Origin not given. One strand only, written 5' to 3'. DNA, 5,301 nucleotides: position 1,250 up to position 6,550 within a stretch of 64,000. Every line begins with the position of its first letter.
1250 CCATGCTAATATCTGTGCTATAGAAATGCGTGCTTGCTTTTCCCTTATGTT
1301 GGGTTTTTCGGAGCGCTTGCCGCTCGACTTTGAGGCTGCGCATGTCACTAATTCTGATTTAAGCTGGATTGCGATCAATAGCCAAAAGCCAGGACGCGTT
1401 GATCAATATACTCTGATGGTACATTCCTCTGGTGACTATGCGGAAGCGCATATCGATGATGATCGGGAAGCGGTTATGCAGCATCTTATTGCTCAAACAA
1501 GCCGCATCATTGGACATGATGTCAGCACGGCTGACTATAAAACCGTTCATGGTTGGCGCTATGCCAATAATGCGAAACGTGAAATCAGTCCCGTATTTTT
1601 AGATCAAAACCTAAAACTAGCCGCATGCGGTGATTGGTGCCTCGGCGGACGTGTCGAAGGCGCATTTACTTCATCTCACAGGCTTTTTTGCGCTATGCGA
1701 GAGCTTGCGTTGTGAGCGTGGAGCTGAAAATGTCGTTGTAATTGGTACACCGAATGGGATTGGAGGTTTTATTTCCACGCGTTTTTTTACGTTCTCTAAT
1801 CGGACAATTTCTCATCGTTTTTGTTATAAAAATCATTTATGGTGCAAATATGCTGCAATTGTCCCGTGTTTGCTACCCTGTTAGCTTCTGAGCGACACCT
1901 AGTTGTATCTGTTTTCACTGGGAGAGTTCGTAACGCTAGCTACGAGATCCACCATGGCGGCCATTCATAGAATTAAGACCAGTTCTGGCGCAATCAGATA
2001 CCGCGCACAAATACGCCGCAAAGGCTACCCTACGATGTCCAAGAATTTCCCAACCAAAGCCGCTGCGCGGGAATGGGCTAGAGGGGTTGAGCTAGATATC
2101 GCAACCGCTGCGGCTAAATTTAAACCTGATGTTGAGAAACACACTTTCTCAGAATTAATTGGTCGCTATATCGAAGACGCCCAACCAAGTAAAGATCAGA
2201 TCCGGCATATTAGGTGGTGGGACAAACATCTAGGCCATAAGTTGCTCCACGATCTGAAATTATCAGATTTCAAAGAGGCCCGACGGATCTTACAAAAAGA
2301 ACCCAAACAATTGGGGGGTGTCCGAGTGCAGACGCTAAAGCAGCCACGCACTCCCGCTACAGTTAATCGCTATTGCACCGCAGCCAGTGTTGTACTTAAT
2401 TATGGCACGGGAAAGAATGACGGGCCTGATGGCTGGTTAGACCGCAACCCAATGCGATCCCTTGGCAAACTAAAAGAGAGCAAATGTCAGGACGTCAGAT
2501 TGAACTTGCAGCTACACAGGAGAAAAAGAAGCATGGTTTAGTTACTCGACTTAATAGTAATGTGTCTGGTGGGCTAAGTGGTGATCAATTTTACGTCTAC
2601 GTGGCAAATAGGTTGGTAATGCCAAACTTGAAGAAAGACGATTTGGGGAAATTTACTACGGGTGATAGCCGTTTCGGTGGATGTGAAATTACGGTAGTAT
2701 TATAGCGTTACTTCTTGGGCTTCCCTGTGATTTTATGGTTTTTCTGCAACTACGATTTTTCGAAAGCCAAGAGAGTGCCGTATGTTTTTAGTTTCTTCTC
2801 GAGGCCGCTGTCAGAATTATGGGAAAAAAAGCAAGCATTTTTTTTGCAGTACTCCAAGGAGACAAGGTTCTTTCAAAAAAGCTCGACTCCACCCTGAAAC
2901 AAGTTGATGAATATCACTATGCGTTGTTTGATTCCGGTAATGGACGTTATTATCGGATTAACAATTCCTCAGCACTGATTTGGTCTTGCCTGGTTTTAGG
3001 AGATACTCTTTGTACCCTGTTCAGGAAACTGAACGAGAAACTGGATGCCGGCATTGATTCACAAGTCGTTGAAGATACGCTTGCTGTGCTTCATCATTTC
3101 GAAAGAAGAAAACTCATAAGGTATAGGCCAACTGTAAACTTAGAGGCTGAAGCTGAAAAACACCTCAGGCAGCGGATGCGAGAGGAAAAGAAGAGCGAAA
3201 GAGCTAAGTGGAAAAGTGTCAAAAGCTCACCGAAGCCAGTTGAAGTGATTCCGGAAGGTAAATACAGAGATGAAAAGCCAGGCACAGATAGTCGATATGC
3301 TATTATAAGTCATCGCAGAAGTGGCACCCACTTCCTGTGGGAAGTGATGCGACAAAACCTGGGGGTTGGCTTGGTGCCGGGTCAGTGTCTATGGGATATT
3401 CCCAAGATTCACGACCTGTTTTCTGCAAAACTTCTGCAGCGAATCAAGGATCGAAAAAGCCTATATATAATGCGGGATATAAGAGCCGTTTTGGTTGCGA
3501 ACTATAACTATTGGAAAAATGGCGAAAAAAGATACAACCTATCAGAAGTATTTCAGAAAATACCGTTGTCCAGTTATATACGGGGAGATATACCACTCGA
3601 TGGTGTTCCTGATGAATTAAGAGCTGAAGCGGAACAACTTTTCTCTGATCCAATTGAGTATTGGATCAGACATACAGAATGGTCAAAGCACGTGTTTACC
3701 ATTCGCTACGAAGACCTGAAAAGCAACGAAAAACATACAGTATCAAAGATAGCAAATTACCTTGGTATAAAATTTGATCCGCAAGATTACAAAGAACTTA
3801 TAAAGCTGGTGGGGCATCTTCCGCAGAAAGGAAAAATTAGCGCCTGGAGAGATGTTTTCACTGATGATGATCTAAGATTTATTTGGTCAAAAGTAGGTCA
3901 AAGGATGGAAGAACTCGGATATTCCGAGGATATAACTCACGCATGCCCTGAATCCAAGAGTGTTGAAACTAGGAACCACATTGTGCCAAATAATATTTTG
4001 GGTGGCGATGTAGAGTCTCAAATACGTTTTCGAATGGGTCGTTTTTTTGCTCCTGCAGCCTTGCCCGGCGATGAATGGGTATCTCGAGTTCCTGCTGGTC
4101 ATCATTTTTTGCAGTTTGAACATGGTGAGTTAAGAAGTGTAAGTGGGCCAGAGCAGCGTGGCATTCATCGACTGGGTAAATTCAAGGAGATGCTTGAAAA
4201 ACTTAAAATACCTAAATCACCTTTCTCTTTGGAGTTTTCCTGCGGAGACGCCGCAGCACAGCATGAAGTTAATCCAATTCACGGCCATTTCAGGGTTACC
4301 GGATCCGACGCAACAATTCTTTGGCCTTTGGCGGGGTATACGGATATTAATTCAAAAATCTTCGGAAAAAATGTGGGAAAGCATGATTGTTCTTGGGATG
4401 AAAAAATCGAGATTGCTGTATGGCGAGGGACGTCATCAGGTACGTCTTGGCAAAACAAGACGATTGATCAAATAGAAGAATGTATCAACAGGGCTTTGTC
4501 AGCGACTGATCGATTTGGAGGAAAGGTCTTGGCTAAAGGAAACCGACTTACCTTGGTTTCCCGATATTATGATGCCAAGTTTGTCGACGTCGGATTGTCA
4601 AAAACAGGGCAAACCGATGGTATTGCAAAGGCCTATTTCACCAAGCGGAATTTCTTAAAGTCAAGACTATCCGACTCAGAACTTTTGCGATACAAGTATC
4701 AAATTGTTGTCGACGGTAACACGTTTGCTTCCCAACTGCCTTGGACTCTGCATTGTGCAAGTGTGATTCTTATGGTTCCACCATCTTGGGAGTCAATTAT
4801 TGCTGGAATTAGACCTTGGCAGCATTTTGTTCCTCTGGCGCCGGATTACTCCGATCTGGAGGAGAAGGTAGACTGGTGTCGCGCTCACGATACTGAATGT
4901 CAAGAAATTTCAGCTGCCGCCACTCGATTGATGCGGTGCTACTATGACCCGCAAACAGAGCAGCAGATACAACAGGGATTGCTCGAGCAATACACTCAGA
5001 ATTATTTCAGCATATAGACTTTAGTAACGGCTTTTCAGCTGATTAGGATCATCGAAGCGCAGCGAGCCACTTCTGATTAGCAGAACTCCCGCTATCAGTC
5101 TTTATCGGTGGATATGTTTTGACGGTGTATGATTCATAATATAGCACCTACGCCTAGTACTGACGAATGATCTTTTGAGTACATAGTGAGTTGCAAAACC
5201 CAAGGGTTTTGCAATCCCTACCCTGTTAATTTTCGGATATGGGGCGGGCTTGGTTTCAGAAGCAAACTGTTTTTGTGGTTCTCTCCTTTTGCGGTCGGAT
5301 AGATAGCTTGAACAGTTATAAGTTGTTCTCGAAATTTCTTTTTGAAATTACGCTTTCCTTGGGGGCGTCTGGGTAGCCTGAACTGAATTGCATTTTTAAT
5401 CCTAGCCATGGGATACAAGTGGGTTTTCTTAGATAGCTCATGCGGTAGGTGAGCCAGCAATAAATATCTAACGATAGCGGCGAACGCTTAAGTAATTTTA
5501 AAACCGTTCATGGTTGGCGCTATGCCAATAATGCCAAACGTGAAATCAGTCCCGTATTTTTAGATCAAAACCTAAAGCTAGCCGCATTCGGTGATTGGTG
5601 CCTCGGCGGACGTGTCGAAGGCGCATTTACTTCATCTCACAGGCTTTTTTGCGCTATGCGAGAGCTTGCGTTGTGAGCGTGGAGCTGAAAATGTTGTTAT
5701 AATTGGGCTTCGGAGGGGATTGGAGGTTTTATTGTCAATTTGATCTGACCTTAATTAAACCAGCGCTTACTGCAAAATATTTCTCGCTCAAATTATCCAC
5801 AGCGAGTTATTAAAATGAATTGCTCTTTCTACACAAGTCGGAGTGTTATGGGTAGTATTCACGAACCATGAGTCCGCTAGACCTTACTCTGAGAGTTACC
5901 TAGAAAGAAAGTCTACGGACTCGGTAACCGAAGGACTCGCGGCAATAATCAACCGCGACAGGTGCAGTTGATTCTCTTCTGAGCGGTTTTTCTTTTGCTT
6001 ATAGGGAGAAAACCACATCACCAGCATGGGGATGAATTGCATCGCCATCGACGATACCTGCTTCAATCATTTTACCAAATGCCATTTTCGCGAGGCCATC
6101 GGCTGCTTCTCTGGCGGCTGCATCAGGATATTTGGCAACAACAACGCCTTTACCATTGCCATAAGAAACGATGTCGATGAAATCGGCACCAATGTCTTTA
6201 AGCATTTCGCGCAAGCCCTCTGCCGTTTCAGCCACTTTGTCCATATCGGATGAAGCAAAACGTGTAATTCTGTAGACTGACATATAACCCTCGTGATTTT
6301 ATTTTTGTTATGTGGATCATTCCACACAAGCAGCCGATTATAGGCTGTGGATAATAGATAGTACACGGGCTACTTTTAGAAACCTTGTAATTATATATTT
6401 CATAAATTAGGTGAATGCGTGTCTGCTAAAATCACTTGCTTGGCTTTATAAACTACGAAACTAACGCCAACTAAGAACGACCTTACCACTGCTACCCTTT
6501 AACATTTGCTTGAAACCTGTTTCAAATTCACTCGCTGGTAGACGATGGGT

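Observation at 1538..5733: Mini genomic island inserted in the 3' end of a protein-coding gene and bounded by ~236-bp direct repeats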

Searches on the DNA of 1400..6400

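Call 59: search_rna_families(source=window, start=1400, end=6400, threshold=evalue, max_evalue=1)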
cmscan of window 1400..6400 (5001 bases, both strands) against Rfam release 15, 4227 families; matches with E-value up to 1: 1.
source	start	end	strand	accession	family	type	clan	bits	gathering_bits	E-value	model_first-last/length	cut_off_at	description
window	2908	2981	+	RF02081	STnc550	Gene; sRNA;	-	18.6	48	0.26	1-388/388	no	Enterobacterial sRNA STnc550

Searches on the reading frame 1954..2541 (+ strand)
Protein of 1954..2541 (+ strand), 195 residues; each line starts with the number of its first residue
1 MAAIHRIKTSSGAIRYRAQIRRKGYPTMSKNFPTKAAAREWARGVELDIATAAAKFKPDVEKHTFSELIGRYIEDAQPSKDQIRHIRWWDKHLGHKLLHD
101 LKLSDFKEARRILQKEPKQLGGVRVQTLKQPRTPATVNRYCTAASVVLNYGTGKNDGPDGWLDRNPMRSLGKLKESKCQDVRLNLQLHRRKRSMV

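Call 8: search_protein_families(library=pfam, proteins=[window:1954-2541:+], max_evalue=0.01)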
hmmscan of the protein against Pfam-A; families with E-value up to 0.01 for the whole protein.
window:1954-2541:+ (195 aa): 0 families

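Call 15: find_homologous_proteins(query=window:1954-2541:+)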
Query window:1954-2541:+ (195 aa): 2 proteins with E <= 0.001 among 129 candidates.
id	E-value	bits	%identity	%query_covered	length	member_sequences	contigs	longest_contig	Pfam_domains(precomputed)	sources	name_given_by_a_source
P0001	9.9e-128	441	100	100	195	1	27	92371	-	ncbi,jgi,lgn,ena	jgi:hypothetical protein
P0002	7.1e-7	47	33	89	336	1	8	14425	PF00589.28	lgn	-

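Call 17: search_protein_families(library=phrogs, proteins=[window:1954-2541:+], max_evalue=1)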
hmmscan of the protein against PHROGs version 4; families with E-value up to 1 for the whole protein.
window:1954-2541:+ (195 aa): 4 families
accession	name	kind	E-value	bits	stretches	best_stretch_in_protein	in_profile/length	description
phrog_1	-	integration and excision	2.5e-16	61.1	1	7-175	116-262/611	integrase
phrog_22184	-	unknown function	0.0001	22.9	1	13-110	15-116/254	-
phrog_20972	-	unknown function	0.14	13.3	1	28-49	48-69/80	-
phrog_10786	-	unknown function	0.34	11.8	1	82-96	16-30/72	-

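Call 18: search_protein_families(library=ncbifam, proteins=[window:1954-2541:+], max_evalue=1)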
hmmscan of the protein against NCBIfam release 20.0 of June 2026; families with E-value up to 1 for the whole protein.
window:1954-2541:+ (195 aa): 0 families

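Call 21: find_encoding_contigs(protein=P0002, flank=8000, max_places=6)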
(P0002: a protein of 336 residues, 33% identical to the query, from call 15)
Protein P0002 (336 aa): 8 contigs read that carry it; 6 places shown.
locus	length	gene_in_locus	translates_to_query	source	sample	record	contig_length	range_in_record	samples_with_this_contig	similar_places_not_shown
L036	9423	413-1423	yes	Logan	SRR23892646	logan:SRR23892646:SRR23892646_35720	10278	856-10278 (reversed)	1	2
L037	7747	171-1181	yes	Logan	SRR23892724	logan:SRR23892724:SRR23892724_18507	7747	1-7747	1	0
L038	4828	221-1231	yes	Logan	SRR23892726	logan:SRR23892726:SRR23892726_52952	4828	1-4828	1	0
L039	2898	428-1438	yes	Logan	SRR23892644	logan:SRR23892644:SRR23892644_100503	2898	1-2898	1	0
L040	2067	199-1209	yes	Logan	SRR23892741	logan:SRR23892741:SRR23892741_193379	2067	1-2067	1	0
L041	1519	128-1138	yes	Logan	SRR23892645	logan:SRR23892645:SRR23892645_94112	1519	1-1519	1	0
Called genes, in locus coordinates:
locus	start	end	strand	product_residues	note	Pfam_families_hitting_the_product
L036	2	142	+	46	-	?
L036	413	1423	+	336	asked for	PF00589:Phage_integrase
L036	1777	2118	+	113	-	-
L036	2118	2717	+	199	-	-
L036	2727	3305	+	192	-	-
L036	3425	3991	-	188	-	PF07589:PEP_exosort_dom (weak)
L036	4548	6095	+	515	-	PF12161:HsdM_N, PF02384:N6_Mtase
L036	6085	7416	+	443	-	PF01420:Methylase_S (weak)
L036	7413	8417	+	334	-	PF14088:DUF4268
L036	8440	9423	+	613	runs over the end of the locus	?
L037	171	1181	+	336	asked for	PF00589:Phage_integrase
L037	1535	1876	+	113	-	-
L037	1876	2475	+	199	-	-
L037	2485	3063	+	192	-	-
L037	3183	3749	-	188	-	PF07589:PEP_exosort_dom (weak)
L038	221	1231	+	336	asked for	PF00589:Phage_integrase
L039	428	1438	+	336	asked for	PF00589:Phage_integrase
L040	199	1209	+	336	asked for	PF00589:Phage_integrase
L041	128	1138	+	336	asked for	PF00589:Phage_integrase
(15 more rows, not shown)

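Call 26: search_protein_representatives(protein=window:1954-2541:+)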
Query: 195 residues. Proteins with E-value up to 0.001 (for the whole library): 1824; up to 1e-10: 250; up to 1e-30: 2. The best 150 are listed.
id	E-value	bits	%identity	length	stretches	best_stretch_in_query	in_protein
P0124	4.2e-57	209.2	55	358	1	1-176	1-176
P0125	6.2e-34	133.6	93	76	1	1-69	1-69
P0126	7.2e-23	97.5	38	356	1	1-170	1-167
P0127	5.5e-21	91.4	32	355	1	12-176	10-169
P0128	2.5e-20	89.2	39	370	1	4-177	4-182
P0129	1.0e-19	87.3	36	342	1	17-178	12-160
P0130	2.8e-19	85.8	40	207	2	1-118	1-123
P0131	2.1e-18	82.9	41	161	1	2-149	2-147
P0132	3.4e-18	82.3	35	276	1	1-178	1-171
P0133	5.5e-18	81.6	41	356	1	1-177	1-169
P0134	6.4e-18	81.4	34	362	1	9-179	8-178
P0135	6.8e-18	81.3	34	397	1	1-179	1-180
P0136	1.1e-17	80.7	36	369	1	4-181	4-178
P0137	1.1e-17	80.7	34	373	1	1-182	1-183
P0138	1.5e-17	80.2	33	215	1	1-176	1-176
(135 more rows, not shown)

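Call 30: find_encoding_contigs(protein=P0124, flank=8000, max_places=8)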
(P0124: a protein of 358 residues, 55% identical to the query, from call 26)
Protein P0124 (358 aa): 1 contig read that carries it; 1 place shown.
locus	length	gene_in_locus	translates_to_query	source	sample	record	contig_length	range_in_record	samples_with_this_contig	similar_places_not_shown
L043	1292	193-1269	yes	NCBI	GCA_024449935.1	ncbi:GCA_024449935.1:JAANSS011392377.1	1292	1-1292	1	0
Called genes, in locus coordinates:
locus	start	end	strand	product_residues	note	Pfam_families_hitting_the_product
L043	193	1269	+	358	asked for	PF00589:Phage_integrase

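Call 32: find_encoding_contigs(protein=P0125, flank=10000, max_places=8)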
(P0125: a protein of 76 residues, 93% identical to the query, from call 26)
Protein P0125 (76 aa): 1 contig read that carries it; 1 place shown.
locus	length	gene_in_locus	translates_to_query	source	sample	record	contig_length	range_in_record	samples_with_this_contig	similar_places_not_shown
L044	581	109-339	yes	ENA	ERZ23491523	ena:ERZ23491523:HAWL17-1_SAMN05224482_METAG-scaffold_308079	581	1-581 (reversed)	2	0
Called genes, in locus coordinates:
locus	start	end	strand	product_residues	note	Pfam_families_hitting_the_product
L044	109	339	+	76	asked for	-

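Call 45: find_related_loci(query=A4, collection=metagenome_contigs, flank=6000)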
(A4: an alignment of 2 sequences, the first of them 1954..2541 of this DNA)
Query A4 (195 aa) in metagenome_contigs; peptide patterns used: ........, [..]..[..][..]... (x = any residue, [..] = any of these).
462 stretches matched a pattern; 143 encode a relative of the query (tblastn E <= 1e-3); the best 80 are kept; 80 distinct loci.
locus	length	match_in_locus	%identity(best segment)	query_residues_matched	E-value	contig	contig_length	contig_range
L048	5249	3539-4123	100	1-195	9e-134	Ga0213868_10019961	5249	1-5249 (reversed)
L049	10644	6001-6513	32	3-169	5e-17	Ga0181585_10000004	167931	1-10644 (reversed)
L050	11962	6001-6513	32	3-169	5e-17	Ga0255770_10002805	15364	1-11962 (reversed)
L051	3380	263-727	33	16-182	1e-15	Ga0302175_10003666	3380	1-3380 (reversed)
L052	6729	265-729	33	16-182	1e-15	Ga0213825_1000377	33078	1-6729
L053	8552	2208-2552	37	16-125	2e-15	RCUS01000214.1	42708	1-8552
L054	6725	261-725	33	16-182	2e-15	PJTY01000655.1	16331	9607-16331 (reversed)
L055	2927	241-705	33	16-182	2e-15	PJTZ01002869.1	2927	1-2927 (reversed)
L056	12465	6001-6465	33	16-182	3e-15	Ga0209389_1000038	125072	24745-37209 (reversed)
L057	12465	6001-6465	33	16-182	2e-15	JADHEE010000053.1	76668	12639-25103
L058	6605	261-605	37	16-125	4e-15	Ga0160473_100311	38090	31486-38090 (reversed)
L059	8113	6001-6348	34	16-126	6e-15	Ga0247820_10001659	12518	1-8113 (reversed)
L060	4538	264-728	32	16-182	5e-15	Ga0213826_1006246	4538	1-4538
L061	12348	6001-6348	36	16-126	1e-14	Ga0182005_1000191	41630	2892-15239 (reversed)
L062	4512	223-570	34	16-126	1e-14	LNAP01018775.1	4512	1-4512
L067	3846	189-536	34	16-126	8e-14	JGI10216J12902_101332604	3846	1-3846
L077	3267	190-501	36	12-110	3e-13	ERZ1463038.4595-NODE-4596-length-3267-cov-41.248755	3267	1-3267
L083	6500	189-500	36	12-110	4e-13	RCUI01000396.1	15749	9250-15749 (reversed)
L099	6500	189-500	35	12-110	8e-13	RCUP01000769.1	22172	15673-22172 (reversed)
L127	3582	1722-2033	35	12-110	1e-10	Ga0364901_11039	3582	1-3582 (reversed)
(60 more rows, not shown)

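Call 70: find_related_loci(query=A4, collection=viral_contigs, flank=6000)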
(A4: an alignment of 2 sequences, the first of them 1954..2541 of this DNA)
Query A4 (195 aa) in viral_contigs; peptide patterns used: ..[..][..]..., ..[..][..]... (x = any residue, [..] = any of these).
132 stretches matched a pattern; 1 encode a relative of the query (tblastn E <= 1e-3); 1 distinct loci.
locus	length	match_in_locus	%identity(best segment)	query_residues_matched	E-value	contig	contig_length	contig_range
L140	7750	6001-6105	57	15-49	8e-10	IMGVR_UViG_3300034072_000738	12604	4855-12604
